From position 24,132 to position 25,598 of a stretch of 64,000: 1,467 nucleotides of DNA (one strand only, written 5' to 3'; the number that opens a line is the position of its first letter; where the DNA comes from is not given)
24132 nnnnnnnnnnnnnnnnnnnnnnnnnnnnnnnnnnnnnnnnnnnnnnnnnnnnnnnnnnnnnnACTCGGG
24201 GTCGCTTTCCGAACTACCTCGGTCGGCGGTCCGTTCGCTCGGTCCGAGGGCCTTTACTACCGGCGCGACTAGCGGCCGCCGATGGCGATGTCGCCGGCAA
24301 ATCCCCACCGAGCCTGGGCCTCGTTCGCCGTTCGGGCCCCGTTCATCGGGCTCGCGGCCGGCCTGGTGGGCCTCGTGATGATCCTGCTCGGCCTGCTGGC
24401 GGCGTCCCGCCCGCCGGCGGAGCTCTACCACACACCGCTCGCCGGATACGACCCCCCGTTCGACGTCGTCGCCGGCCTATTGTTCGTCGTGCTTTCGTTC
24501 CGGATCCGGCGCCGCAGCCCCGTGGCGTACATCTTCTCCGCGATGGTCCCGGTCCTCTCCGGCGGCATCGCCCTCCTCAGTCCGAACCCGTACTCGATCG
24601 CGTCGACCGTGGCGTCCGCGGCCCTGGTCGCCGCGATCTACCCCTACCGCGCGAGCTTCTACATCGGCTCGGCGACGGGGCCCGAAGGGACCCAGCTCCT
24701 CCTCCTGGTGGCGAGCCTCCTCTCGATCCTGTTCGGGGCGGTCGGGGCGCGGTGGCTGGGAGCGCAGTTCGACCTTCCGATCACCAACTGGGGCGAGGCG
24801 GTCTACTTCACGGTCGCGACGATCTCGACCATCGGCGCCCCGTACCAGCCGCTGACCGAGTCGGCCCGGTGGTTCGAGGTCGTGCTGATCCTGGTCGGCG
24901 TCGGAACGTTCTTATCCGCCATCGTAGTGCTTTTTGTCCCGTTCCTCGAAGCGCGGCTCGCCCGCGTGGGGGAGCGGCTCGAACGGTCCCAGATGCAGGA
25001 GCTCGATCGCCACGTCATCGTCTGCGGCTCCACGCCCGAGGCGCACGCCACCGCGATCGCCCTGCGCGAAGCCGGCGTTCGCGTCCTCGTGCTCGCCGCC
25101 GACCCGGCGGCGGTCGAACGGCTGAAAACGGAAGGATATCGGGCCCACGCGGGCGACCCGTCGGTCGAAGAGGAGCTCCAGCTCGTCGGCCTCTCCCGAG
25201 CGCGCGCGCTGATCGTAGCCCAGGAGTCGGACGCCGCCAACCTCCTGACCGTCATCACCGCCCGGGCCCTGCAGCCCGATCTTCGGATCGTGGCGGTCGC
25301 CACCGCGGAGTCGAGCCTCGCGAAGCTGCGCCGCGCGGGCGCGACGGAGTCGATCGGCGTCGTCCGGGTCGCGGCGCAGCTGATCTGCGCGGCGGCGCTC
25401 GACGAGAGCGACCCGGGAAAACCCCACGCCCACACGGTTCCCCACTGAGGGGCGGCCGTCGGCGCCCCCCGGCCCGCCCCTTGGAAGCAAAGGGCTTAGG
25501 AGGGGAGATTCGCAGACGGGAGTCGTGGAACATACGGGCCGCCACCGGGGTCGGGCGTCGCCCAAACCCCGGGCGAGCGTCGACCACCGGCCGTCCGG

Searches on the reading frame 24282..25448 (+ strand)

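Call 26: search_protein_families(library=pfam, proteins=[window:24282-25448:+], max_evalue=0.00001)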
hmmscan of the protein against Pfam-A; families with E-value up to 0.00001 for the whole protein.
window:24282-25448:+ (388 aa): 2 families
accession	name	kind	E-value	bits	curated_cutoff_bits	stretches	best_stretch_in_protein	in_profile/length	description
PF02254.24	TrkA_N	-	3e-20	73.1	23.8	1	245-357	1-113/116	TrkA-N domain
PF07885.22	Ion_trans_2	-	9.4e-07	29.1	22.5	1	147-217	4-73/79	Ion channel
